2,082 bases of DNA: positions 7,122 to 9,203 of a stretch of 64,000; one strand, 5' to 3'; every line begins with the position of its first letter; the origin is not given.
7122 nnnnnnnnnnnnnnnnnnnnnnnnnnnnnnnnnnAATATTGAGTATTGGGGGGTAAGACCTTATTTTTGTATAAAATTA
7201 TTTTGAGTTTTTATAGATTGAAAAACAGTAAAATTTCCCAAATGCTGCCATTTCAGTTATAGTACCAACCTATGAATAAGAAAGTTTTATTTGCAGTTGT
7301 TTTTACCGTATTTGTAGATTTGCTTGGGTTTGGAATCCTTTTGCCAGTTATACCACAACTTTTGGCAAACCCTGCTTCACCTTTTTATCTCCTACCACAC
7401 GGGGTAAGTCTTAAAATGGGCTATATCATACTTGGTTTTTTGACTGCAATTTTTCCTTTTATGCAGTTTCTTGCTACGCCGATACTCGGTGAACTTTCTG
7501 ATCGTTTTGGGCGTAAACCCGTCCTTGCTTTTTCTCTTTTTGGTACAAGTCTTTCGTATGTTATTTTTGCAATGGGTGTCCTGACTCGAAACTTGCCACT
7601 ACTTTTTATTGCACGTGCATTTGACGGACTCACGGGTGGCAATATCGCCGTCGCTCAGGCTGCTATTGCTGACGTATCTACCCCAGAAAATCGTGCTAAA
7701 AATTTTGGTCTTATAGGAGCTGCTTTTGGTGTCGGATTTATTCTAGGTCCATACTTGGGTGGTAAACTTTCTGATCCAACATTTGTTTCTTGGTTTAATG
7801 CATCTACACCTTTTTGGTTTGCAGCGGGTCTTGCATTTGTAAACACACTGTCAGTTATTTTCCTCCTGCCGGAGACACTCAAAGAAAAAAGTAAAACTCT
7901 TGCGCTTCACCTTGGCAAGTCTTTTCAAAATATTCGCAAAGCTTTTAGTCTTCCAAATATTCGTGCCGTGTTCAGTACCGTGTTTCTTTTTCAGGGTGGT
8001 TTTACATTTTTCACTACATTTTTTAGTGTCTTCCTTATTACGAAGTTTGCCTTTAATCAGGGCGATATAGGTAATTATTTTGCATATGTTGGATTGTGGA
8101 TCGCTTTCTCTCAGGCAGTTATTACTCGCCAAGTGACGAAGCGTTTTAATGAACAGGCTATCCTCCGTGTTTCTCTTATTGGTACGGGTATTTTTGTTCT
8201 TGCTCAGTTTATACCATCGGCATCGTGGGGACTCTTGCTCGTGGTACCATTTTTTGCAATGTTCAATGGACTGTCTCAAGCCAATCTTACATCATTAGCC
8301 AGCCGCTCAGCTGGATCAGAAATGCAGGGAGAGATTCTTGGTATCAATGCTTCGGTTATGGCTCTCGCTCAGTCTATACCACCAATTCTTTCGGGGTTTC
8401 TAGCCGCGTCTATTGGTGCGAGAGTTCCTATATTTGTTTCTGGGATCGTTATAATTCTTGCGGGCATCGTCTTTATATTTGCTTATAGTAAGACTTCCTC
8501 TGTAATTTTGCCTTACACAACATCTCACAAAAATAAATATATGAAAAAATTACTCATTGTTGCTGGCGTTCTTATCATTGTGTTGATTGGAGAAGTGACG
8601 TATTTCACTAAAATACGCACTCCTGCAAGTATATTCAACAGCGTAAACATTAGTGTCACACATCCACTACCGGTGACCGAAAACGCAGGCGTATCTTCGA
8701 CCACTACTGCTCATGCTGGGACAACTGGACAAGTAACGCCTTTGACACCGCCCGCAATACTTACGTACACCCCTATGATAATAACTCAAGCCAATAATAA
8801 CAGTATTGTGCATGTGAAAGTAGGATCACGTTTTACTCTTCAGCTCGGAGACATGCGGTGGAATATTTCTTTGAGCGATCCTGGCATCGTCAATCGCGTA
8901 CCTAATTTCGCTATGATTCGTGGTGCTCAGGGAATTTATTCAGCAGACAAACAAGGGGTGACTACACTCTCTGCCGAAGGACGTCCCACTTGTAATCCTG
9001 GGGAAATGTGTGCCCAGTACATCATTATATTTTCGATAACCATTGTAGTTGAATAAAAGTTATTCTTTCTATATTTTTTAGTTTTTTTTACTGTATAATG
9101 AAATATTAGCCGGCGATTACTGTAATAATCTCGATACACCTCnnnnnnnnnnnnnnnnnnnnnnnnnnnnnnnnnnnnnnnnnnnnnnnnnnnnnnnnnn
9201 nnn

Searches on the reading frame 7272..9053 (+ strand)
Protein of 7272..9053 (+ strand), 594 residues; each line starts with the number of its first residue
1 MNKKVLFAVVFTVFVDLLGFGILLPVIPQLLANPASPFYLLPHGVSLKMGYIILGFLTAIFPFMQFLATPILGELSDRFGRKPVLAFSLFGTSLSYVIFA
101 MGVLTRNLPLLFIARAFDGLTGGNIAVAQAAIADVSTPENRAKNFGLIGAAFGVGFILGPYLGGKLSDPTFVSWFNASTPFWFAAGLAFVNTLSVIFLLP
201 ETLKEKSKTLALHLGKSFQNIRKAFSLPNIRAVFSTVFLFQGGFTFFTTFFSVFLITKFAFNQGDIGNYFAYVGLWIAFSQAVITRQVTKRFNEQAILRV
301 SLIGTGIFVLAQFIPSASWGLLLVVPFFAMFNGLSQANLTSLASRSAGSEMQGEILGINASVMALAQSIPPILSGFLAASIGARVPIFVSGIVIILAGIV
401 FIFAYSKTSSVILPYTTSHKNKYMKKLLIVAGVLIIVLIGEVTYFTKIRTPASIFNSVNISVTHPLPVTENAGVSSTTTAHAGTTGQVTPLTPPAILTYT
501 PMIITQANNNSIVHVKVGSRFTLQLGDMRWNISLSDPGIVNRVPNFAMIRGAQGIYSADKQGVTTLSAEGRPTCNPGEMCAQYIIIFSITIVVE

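Call 15: search_protein_families(library=pfam, max_evalue=0.00001, proteins=[window:7272-9053:+])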
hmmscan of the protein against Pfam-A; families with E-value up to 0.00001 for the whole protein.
window:7272-9053:+ (594 aa): 2 families
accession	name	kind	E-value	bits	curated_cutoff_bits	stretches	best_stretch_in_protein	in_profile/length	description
PF07690.21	MFS_1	-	4.6e-50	170.9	33.4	2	10-369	2-345/347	Major Facilitator Superfamily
PF00083.30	Sugar_tr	-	2.1e-06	27.3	22.3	1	54-202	48-194/452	Sugar (and other) transporter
